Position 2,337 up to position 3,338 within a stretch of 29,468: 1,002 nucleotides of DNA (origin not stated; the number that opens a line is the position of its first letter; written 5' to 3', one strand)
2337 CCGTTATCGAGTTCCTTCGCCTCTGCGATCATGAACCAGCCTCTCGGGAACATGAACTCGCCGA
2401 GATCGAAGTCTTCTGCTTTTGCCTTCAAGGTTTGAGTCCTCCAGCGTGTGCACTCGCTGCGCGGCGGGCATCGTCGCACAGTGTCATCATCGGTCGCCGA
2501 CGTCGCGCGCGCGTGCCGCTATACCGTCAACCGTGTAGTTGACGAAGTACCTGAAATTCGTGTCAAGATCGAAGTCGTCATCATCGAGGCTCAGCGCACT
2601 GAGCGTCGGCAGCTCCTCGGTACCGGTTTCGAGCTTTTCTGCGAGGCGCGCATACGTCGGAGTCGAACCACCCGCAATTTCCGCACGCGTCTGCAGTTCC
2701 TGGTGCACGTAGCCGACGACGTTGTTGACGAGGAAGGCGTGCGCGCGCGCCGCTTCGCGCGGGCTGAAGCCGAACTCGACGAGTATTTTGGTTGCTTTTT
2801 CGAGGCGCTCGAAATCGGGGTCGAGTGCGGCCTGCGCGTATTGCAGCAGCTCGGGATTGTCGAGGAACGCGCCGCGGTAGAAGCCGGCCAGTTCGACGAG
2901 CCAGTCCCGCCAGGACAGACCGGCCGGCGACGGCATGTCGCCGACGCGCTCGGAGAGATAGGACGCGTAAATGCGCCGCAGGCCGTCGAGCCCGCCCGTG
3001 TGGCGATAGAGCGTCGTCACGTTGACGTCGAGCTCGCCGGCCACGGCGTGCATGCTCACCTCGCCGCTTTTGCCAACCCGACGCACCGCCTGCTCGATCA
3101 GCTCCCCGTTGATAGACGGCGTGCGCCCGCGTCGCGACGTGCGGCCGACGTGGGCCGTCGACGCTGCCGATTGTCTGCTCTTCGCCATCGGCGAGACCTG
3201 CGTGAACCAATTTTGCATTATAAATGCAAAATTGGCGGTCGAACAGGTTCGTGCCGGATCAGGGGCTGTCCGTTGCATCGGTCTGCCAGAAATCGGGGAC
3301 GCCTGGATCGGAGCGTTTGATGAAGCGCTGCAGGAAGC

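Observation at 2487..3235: Candidate new steroid regulon: TetR plus operator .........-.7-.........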

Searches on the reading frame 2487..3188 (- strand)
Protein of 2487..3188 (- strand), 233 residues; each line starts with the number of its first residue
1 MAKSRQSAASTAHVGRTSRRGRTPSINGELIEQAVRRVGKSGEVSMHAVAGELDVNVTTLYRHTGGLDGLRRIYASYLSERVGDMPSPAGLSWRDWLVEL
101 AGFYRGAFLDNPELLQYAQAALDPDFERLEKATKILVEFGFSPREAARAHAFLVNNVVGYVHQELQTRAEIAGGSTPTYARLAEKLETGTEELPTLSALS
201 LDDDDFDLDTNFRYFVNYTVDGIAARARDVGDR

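Call 12: search_protein_families(library=pfam, proteins=[window:2487-3188:-])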
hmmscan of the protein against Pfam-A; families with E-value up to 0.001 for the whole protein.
window:2487-3188:- (233 aa): 1 family
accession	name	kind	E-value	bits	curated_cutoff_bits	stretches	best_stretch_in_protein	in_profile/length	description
PF02909.22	TetR_C_1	-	1.4e-05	25.4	21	1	92-225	8-144/146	Tetracyclin repressor-like, C-terminal domain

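Call 18: find_homologous_proteins(query=window:2487-3188:-, max_evalue=0.00001)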
Query window:2487-3188:- (233 aa): 105 proteins with E <= 0.00001 among 1361 candidates.
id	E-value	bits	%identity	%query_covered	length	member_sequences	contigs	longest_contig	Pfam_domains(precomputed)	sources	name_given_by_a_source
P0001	4.6e-149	512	100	100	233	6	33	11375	PF02909.23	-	-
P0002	1.3e-117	409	87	90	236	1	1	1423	PF02909.23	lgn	-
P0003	1.3e-108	380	79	97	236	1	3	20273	PF02909.23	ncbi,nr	ncbi:MAG: hypothetical protein GY949_01465 [Gammaproteobacteria bacterium]|nr:hypothetical protein [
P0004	1.6e-108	380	76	97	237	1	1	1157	-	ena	-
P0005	4.1e-108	378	76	97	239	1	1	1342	PF02909.23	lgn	-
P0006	5.6e-108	378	82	89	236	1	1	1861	PF02909.23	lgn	-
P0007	3.6e-106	372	80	88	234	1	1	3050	PF02909.23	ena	-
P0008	7.9e-106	371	81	88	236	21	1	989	-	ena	-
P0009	1.2e-105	370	81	89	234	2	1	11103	PF02909.23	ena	-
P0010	1.4e-105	370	80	90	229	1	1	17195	PF02909.23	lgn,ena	-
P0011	1.1e-104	367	74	97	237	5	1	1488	-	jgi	jgi:AcrR family transcriptional regulator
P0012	2.3e-101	356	77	92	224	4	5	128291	PF02909.23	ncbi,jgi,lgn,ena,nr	ncbi:MAG: TetR/AcrR family transcriptional regulator C-terminal domain-containing protein [Gammaprot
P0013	1.8e-100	353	77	88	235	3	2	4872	-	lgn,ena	-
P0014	2.3e-98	346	73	91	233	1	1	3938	PF02909.23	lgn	-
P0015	5.5e-97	342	74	89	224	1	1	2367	PF02909.23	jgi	jgi:AcrR family transcriptional regulator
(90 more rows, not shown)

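Call 20: find_related_loci(query=A1, collection=genome_contigs, flank=10000)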
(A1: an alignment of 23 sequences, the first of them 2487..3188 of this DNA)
Query A1 (233 aa) in genome_contigs; peptide patterns used: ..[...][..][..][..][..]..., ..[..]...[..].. (x = any residue, [..] = any of these).
46 stretches matched a pattern; 33 encode a relative of the query (tblastn E <= 1e-3); 33 distinct loci.
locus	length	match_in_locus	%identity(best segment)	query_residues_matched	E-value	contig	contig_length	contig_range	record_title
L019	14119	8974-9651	66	1-227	8e-98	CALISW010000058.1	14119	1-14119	MAG: uncultured Thiotrichales bacterium isolate R4_Bin_Bin_73_sub_1 genome assembly, contig: c_000005582814, whole genom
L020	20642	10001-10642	77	15-228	1e-93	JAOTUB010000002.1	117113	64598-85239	MAG: Gammaproteobacteria bacterium isolate 13_July_SF_Bin38 13_July_SF_Bin38_scaffold_39_c1, whole genome shotgun sequen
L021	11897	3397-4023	68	19-227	5e-87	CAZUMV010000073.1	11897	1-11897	MAG TPA_asm: uncultured Thiotrichales bacterium isolate SRP065251_co1_47 genome assembly, contig: NODE_4420_length_11897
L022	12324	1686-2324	62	15-226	6e-85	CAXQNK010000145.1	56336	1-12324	MAG: Nitrosopumilus sp. isolate 3um_A1Z0725_1.55 genome assembly, contig: k127_349240, whole genome shotgun sequence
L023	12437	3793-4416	63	18-225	4e-84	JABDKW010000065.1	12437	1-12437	MAG: Gammaproteobacteria bacterium isolate SS_bin_59 k127_1572146, whole genome shotgun sequence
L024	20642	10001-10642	63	20-233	2e-80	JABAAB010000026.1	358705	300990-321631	MAG: Lysobacterales bacterium isolate bin10o c_000000749595, whole genome shotgun sequence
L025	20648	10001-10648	58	18-233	2e-79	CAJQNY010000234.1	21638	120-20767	MAG: uncultured Arenicella sp. isolate 10_20180426_Bin_METABAT_68_1 genome assembly, contig: c_000007033495, whole genom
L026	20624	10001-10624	62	18-225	1e-76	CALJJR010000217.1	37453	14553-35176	MAG: uncultured Arenicella sp. isolate R1_Bin_Bin_155_sub_1 genome assembly, contig: c_000000104492, whole genome shotgu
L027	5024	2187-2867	52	1-226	2e-71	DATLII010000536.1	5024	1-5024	MAG TPA_asm: Dongiaceae bacterium isolate SMAG_U13663 k141_2842165, whole genome shotgun sequence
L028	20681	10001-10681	50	1-226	2e-69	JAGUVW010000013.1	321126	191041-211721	MAG: Pseudomonadales bacterium isolate DeMMO5_2 c_000000012764, whole genome shotgun sequence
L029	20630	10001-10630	52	18-226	2e-69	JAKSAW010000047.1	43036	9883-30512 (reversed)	MAG: Pseudomonadales bacterium isolate MAG.120 k141_11916134, whole genome shotgun sequence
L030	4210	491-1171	51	1-226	1e-69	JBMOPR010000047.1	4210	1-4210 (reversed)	MAG: Pseudomonadota bacterium isolate Betzabe_MAG133 MAG133_47, whole genome shotgun sequence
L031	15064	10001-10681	51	1-226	1e-69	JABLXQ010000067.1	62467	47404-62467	MAG: Gammaproteobacteria bacterium isolate Ch67 contig67, whole genome shotgun sequence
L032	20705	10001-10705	49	6-233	7e-69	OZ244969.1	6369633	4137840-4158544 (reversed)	MAG: Ketobacteraceae bacterium isolate 1172b765-9f31-4db6-bea8-5762c0610667 genome assembly, chromosome: 1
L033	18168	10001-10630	54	18-226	1e-68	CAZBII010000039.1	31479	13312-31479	MAG TPA_asm: uncultured Moraxellaceae bacterium isolate SRP220891_co4_136 genome assembly, contig: NODE_2329_length_3147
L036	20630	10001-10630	52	18-226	7e-68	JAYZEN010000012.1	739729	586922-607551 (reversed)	MAG: Pseudomonadota bacterium isolate XB_MAG143 DB_MAG143_0012, whole genome shotgun sequence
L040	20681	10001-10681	49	1-226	9e-67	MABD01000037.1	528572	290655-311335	Gammaproteobacteria bacterium 45_16_T64 BD02T64_scaffold_8, whole genome shotgun sequence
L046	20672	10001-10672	50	1-226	8e-63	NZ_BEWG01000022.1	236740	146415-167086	Mycobacterium sp. shizuoka-1 scaffold_sequence022, whole genome shotgun sequence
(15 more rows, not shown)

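Call 27: search_protein_families(library=pfam, proteins=[L036:896-2008:-, L036:2679-4340:+, L036:4431-5186:-, L036:5385-6167:-, L036:6186-7973:-, L036:8136-9836:+, L036:10670-11464:+, L036:11544-12746:+, L036:12886-13698:+, L036:13692-14894:-])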
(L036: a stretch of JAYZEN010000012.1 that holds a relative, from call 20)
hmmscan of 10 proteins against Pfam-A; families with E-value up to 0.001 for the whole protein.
L036:896-2008:- (370 aa): 2 families
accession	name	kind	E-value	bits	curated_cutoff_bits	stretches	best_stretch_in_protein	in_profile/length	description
PF19298.5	KshA_C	-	6.2e-68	229.4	23.3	1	121-322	1-207/207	3-Ketosteroid 9alpha-hydroxylase C-terminal domain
PF00355.32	Rieske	-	1.8e-19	69.8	20.3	1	20-102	2-85/88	Rieske [2Fe-2S] domain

L036:2679-4340:+ (553 aa): 6 families
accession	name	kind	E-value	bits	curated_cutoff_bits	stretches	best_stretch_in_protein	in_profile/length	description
PF00015.26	MCPsignal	-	1.9e-43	148.7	34.6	1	363-516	16-169/172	Methyl-accepting chemotaxis protein (MCP) signalling domain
PF00672.30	HAMP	-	1.6e-09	38.4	25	1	221-271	4-52/53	HAMP domain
PF12729.13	4HB_MCP_1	-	5.7e-07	29.7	27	1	15-194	1-177/181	Four helix bundle sensory module for signal transduction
PF07889.17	DUF1664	-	6.3e-05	23.4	34.6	0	282-358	41-117/124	Protein of unknown function (DUF1664)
PF13166.12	AAA_13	-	0.0003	20.1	36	1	299-491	282-473/713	AAA domain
PF06009.19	Laminin_II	-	0.00033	21.1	33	0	460-549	2-94/138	Laminin Domain II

L036:4431-5186:- (251 aa): 4 families
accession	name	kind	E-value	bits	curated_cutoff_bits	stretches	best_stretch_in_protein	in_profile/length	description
PF13561.12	adh_short_C2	-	4.5e-63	213.4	27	1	13-246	1-234/236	Enoyl-(Acyl carrier protein) reductase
PF00106.31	adh_short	-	1.9e-52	178.1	26.6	1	7-196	1-191/195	short chain dehydrogenase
PF08659.16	KR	-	3.4e-10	40.6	22.6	1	9-169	3-164/180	KR domain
PF01370.27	Epimerase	-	0.00099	19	20.9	0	9-125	1-102/240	NAD dependent epimerase/dehydratase family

L036:5385-6167:- (260 aa): 7 families
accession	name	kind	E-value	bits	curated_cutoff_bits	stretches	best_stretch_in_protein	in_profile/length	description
PF13561.12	adh_short_C2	-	4.2e-52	177.5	27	1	21-258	6-235/236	Enoyl-(Acyl carrier protein) reductase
PF00106.31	adh_short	-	1.7e-35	122.8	26.6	1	15-204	4-191/195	short chain dehydrogenase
PF08659.16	KR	-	3.6e-16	60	22.6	1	12-153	1-140/180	KR domain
PF23441.1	SDR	-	4.1e-06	26.8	27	1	11-258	7-255/258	SDR-like rossmann domain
PF01370.27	Epimerase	-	1.2e-05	25.3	20.9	1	15-97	2-72/240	NAD dependent epimerase/dehydratase family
PF13460.12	NAD_binding_10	-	0.00038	20.8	27.2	1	18-179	1-128/184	NAD(P)H-binding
PF03435.24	Sacchrp_dh_NADP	-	0.00046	21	25.1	1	16-83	3-69/129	Saccharopine dehydrogenase NADP binding domain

L036:6186-7973:- (595 aa): 6 families
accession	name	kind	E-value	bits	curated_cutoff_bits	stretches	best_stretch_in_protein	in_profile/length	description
PF00890.30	FAD_binding_2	-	4.1e-79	267.1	20.4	1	19-555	1-414/414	FAD binding domain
PF12831.13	FAD_oxidored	-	5.6e-09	36.2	27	1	19-91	1-71/416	FAD dependent oxidoreductase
PF01266.30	DAO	-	1.9e-07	31.4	27.9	1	19-92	1-75/353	FAD dependent oxidoreductase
PF13450.12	NAD_binding_8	-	0.0001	22.9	21.9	1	22-57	1-35/68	NAD(P)-binding Rossmann-like domain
PF03486.20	HI0933_like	-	0.00015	21.7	50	1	19-64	2-46/244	HI0933-like protein Rossmann domain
PF01946.23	Thi4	-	0.00025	20.8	26.2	0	17-61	17-61/235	Thi4 family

L036:8136-9836:+ (566 aa): 2 families
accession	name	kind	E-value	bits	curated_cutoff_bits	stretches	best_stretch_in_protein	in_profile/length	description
PF00501.34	AMP-binding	-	9.9e-102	341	29.9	1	28-416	3-384/384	AMP-binding enzyme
PF13193.12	AMP-binding_C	-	3.5e-18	66.7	24.5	1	467-542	1-76/76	AMP-binding enzyme C-terminal domain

L036:10670-11464:+ (264 aa): 2 families
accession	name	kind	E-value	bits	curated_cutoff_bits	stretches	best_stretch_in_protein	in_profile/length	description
PF00440.29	TetR_N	-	4.9e-09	36.3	24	1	42-88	1-47/47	Bacterial regulatory proteins, tetR family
PF02909.22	TetR_C_1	-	2.1e-05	24.8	21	1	106-255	6-144/146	Tetracyclin repressor-like, C-terminal domain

L036:11544-12746:+ (400 aa): 2 families
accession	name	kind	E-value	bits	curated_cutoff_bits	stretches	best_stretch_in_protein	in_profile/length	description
PF00724.26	Oxidored_FMN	-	3.4e-42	145.4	27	2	20-257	11-253/342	NADH:flavin oxidoreductase / NADH oxidase family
PF01207.24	Dus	-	0.00055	19.6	20.4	0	188-260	90-156/311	Dihydrouridine synthase (Dus)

L036:12886-13698:+ (270 aa): 3 families
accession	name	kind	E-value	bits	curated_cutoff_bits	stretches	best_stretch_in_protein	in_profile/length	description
PF13545.12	HTH_Crp_2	-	2.2e-14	53.6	27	1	181-254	1-69/70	Crp-like helix-turn-helix domain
PF00027.35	cNMP_binding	-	1.9e-12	47.4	27.5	1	68-145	7-85/89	Cyclic nucleotide-binding domain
PF00325.26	Crp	-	8.4e-12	45.1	21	1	206-233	1-28/32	Bacterial regulatory proteins, crp family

L036:13692-14894:- (400 aa): 2 families
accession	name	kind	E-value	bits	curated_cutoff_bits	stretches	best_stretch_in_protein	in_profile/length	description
PF00108.29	Thiolase_N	-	8e-59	199.6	26.4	1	5-269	2-259/260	Thiolase, N-terminal domain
PF02803.24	Thiolase_C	-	2.3e-44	150.4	27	1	278-398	2-122/123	Thiolase, C-terminal domain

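Call 28: search_protein_families(library=pfam, proteins=[L046:5898-7901:+, L046:7908-9899:-, L046:10028-10690:+, L046:11326-12780:+, L046:12609-13316:+, L046:13652-14923:-, L046:13754-15274:+])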
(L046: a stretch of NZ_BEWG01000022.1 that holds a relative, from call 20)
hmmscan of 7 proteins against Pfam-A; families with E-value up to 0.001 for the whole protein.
L046:5898-7901:+ (667 aa): 2 families
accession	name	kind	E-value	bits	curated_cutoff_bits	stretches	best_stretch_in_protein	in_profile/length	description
PF00326.27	Peptidase_S9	-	6.8e-43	147.1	22.6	1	465-667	9-211/213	Prolyl oligopeptidase family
PF02897.21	Peptidase_S9_N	-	5.5e-25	88.4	24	1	7-389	19-401/414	Prolyl oligopeptidase, N-terminal beta-propeller domain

L046:7908-9899:- (663 aa): 1 family
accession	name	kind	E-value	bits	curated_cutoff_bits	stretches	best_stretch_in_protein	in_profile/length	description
PF06742.16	DUF1214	-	3.4e-06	28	25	0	173-208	63-103/112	Protein of unknown function (DUF1214)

L046:10028-10690:+ (220 aa): 0 families

L046:11326-12780:+ (484 aa): 1 family
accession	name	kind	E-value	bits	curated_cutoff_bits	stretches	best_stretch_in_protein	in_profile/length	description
PF00067.27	p450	-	3.5e-77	260.6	22.8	1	59-462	18-444/462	Cytochrome P450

L046:12609-13316:+ (235 aa): 1 family
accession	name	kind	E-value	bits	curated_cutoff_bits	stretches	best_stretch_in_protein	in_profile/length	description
PF04622.18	ERG2_Sigma1R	-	1e-16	61.4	21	1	62-179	20-144/210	ERG2 and Sigma1 receptor like protein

L046:13652-14923:- (423 aa): 0 families

L046:13754-15274:+ (506 aa): 1 family
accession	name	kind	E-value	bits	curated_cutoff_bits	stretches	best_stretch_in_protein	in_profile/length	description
PF22905.2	Hydro_N_hd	-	2.7e-70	236.7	27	1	6-185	2-195/195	Hydrolase N-terminal helical domain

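Call 34: search_protein_families(library=ncbifam, proteins=[window:2487-3188:-], max_evalue=0.00001)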
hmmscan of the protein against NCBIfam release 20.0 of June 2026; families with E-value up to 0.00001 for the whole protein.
window:2487-3188:- (233 aa): 1 family
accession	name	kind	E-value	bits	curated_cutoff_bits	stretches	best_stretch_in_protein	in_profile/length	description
NF010319.1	PRK13756.1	equivalog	1.7e-07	31.3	265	1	44-191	23-173/199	tetracycline resistance transcriptional repressor TetR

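Call 58: search_solved_structures(query=A1, max_evalue=0.01)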
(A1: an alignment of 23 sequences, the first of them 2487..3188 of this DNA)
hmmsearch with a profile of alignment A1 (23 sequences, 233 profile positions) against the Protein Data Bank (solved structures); distinct sequences matched with E-value up to 0.01: 36.
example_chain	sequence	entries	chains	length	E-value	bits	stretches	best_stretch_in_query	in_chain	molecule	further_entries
2ns7_A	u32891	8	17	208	2.8e-10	42.8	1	27-180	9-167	Tetracycline repressor protein | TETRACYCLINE REPRESSOR PROTEIN CLASS B FROM TRANSPOSON TN10, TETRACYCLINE REPRESSOR PROTEI | Tetracycline repressor protein cla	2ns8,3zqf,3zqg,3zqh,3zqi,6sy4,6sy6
4ac0_A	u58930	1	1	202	8.3e-10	41.3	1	27-181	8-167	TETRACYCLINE REPRESSOR PROTEIN CLASS B FROM TRANSPOSON TN1 0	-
4d5c_A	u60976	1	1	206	1.7e-09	40.3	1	28-170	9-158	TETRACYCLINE REPRESSOR PROTEIN TETR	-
2vpr_A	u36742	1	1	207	3.3e-09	39.3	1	28-177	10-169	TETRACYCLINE RESISTANCE REPRESSOR PROTEIN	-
4d5f_A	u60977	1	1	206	3.4e-09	39.3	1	28-177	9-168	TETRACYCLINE RESISTANCE REPRESSOR PROTEIN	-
2xge_A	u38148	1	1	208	2.5e-08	36.4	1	27-174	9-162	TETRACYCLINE REPRESSOR PROTEIN CLASS B FROM TRANSPOSON TN10, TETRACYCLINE REPRESSOR PROTEI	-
9dt4_A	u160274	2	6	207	3.5e-08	36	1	27-175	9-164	Sulfonylurea repressor CsR (L4.2-20)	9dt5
9dt3_A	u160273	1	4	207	4.6e-08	35.6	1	27-173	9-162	Sulfonylurea repressor EsR (L11-C6)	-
2g7g_A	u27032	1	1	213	5.4e-08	35.4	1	17-114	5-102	Rha04620, Putative Transcriptional Regulator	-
9dt2_A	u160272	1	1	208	7.7e-08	34.9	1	27-173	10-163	Sulfonylurea repressor EsR (L7-D1)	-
2xgc_A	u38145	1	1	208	8.2e-08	34.8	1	27-174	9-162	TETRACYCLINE REPRESSOR PROTEIN CLASS B FROM TRANSPOSON TN10, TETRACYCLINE REPRESSOR PROTEI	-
2xgd_A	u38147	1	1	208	9.1e-08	34.6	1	27-174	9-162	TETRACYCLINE REPRESSOR PROTEIN CLASS B FROM TRANSPOSON TN10, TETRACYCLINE REPRESSOR PROTEI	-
2xgc_B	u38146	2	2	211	1.6e-07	33.8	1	27-174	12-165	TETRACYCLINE REPRESSOR PROTEIN CLASS B FROM TRANSPOSON TN10, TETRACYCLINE REPRESSOR PROTEI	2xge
3fk6_A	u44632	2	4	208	2e-07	33.5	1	27-174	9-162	Tetracycline repressor protein class B from transposon Tn10, Tetracycline repressor protei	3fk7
4b1r_A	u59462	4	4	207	2.2e-07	33.4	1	26-174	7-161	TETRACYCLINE REPRESSOR PROTEIN CLASS D | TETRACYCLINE REPRESSOR, CLASS D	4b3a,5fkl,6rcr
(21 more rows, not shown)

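Call 67: search_protein_families(library=pfam, proteins=[L040:7143-9527:-, L040:6597-7070:-, L040:4755-6584:-, L040:10813-11520:+, L040:13288-14058:-, L032:7688-8491:-, L032:8488-9315:-, L032:10812-11558:+, L032:11596-12558:-, L032:12600-14063:-])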
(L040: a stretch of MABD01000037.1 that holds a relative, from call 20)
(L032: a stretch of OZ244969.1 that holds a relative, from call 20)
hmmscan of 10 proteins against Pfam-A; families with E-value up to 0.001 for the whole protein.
L040:7143-9527:- (794 aa): 4 families
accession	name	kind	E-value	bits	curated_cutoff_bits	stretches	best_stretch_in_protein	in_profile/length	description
PF03176.21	MMPL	-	2.1e-35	122.7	20.5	2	68-401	8-312/333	MMPL family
PF12349.14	Sterol-sensing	-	8.3e-08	32.7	22.3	1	265-401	10-146/153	Sterol-sensing domain of SREBP cleavage-activation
PF02460.24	Patched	-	4.4e-07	30.2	23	1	260-389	27-155/156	Patched SSD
PF00873.25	ACR_tran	-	1.1e-05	23.8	28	1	172-404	272-503/1021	AcrB/AcrD/AcrF family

L040:6597-7070:- (157 aa): 3 families
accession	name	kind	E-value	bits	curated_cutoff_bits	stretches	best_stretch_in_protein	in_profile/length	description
PF13673.13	Acetyltransf_10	-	5e-14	52.8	23.6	1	67-153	44-125/128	Acetyltransferase (GNAT) domain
PF13508.13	Acetyltransf_7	-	2.6e-08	34.6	27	1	61-136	15-83/84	Acetyltransferase (GNAT) domain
PF00583.31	Acetyltransf_1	-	1.4e-06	29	20.7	1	44-135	21-116/116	Acetyltransferase (GNAT) family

L040:4755-6584:- (609 aa): 4 families
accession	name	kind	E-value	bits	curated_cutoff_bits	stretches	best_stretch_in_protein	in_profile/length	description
PF00005.33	ABC_tran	-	3.6e-36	125.2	25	1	378-531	2-137/137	ABC transporter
PF00664.28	ABC_membrane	-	1.7e-19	71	28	1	39-309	1-268/274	ABC transporter transmembrane region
PF02463.25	SMC_N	-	3.6e-07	30.3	40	1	414-572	107-210/220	RecF/RecN/SMC N terminal domain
PF03193.22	RsgA_GTPase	-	0.00085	19.6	30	0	377-418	97-137/174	RsgA GTPase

L040:10813-11520:+ (235 aa): 2 families
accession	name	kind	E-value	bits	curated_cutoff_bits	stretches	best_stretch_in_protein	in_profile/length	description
PF00440.29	TetR_N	-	2.1e-10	40.7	24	1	17-63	1-47/47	Bacterial regulatory proteins, tetR family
PF02909.22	TetR_C_1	-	0.00043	20.6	21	1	82-230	8-145/146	Tetracyclin repressor-like, C-terminal domain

L040:13288-14058:- (256 aa): 1 family
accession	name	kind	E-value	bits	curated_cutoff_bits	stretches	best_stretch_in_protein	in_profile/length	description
PF00497.25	SBP_bac_3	-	3.2e-17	63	26.4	1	32-250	1-127/132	Bacterial extracellular solute-binding proteins, family 3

L032:7688-8491:- (267 aa): 9 families
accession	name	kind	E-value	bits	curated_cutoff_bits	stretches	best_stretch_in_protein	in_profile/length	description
PF13614.12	AAA_31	-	1e-19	71.6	27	1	1-150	1-156/177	AAA domain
PF10609.15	ParA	-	1.4e-18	67.6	27.1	1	2-239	4-243/246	NUBPL iron-transfer P-loop NTPase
PF01656.29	CbiA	-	5.3e-15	55.9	25.4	1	4-122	1-54/125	CobQ/CobB/MinD/ParA nucleotide binding domain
PF02374.21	ArsA_ATPase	-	6.5e-10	39.2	24.3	1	5-39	4-38/305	Anion-transporting ATPase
PF06564.18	CBP_BcsQ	-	2.3e-09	37.6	21.3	1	1-147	1-151/234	Cellulose biosynthesis protein BcsQ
PF09140.17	MipZ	-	1.1e-08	35.2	20.7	1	3-138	2-126/262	ATPase MipZ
PF00142.24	Fer4_NifH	-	6.2e-07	29.6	25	1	4-77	3-80/271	4Fe-4S iron sulfur cluster binding proteins, NifH/frxC family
PF07015.17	VirC1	-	1.3e-05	25.1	24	1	1-39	1-39/231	VirC1 protein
PF13481.12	AAA_25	-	0.0001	22.5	27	1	2-121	33-153/195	AAA domain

L032:8488-9315:- (275 aa): 1 family
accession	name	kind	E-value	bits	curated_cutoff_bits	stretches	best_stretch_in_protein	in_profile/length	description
PF00990.26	GGDEF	-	2.2e-51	174.2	23.8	1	95-249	4-160/161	Diguanylate cyclase, GGDEF domain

L032:10812-11558:+ (248 aa): 2 families
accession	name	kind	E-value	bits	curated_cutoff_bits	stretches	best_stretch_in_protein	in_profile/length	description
PF00440.29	TetR_N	-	2.6e-10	40.3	24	1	23-69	1-47/47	Bacterial regulatory proteins, tetR family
PF02909.22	TetR_C_1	-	0.00012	22.4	21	1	86-235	6-143/146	Tetracyclin repressor-like, C-terminal domain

L032:11596-12558:- (320 aa): 3 families
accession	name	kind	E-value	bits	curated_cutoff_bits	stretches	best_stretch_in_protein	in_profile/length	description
PF01408.29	GFO_IDH_MocA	-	4.3e-26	92.4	24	1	1-121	1-120/120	Oxidoreductase family, NAD-binding Rossmann fold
PF22725.1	GFO_IDH_MocA_C3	-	1.5e-21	77.1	27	1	129-253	1-124/124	GFO/IDH/MocA C-terminal domain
PF02894.22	GFO_IDH_MocA_C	-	5.7e-07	30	22.9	1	133-221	1-90/218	Oxidoreductase family, C-terminal alpha/beta domain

L032:12600-14063:- (487 aa): 1 family
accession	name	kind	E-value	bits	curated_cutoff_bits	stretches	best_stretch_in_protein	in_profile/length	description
PF02696.19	SelO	-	2.4e-116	389.7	22.8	1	4-444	5-452/466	Protein adenylyltransferase SelO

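Call 100: predict_structure(alignment_id=A1)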
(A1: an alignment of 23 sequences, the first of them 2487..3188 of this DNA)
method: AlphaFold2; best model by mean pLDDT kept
length: 233 residues; sequences in the alignment: 23
mean_pLDDT: 85.3   pTM: 0.76
mean pLDDT of the five models: 85.3, 84.4, 84.0, 83.4, 80.5
residues with pLDDT >= 90: 150; 70-90: 48; 50-70: 15; < 50: 20
segments of 3 or more residues with pLDDT < 50: 1-3, 8-21
pLDDT, mean of each block of 10 residues (from residue 1): 47 44 74 95 95 95 94 92 95 98 97 88 87 96 94 95 93 84 77 72 83 95 84 50
secondary structure, 60 per line:
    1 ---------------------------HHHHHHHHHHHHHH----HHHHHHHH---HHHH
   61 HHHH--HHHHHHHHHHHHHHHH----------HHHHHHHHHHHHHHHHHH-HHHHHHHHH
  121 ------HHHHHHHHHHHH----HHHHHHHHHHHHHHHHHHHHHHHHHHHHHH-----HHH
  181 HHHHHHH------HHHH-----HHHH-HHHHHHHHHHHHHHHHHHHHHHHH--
elements in order: H28-41 H46-53 H57-64 H67-82 H93-110 H112-120 H127-138 H143-172 H178-187 H194-197 H203-206 H208-231

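Call 102: fold_search(model_id=the predicted structure, library=pdb)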
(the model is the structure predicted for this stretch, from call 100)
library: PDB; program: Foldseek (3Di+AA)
matches with E <= 10: 791; with E <= 0.001: 71
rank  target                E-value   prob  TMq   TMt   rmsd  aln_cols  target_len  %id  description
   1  2vke                  4.5e-05  1.00  0.55  0.63   5.1       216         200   21  Tet repressor class D complexed with cobalt and tetracycline (released 2008-07-01)
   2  2xb5                  5.4e-05  1.00  0.56  0.62   5.2       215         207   22  Tet repressor (class D) in complex with 7-Iodotetracycline (released 2010-10-06)
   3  6qjw                  7.9e-05  1.00  0.55  0.64   5.3       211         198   21  TetR(D) T103A mutant in complex with 7-chlortetracycline and magnesium (released 2019-08-21)
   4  5fkl                  8.3e-05  1.00  0.53  0.60   5.8       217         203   22  TetR(D) H100A mutant in complex with anhydrotetracycline and magnesium (released 2016-04-06)
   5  6rbm                  8.7e-05  1.00  0.54  0.59   5.7       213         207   22  TETR(D) E147A MUTANT IN COMPLEX WITH MINOCYCLINE AND MAGNESIUM (released 2019-08-21)
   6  4b1r                  9.2e-05  1.00  0.54  0.62   6.7       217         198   20  Tetracycline repressor class D mutant H100A in complex with iso-7- Chlortetracycline (released 2013-07-24)
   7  6rx9_A                9.2e-05  1.00  0.50  0.58   5.6       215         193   21  Crystal structure of TetR from Acinetobacter baumannii AYE (released 2020-07-15)
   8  4b3a                  9.6e-05  1.00  0.56  0.64   5.6       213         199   20  Tetracycline repressor class D mutant H100A in complex with tetracycline (released 2013-06-12)
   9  3fk6_B                1.0e-04  1.00  0.54  0.64   6.2       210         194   19  Crystal structure of TetR triple mutant (H64K, S135L, S138I) (released 2009-10-27)
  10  2fj1                  1.0e-04  1.00  0.55  0.61   5.6       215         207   20  Crystal Structure Analysis of Tet Repressor (class D) in Complex with 7-Chlortetracycline-Nickel(II) (released 2007-01-09)
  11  5fkk_A                1.1e-04  1.00  0.54  0.61   6.0       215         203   20  TetR(D) N82A mutant in complex with anhydrotetracycline and magnesium (released 2016-04-06)
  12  6yr1                  1.1e-04  1.00  0.55  0.63   5.1       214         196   20  TetR(D) soaked with Tigecycline I4(1)22 (released 2021-04-28)
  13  4v2g_B                1.2e-04  1.00  0.54  0.62   5.2       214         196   20  Tetracycline repressor TetR(D) bound to chlortetracycline and iso- chlortetracycline (released 2014-12-10)
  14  2xge_A                1.2e-04  1.00  0.51  0.59   5.8       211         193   22  Crystal structure of a designed heterodimeric variant T-A(A)B of the tetracycline repressor (released 2010-09-22)
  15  2xpu                  1.3e-04  1.00  0.54  0.61   6.0       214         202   22  TetR(D) in complex with anhydrotetracycline. (released 2011-09-07)
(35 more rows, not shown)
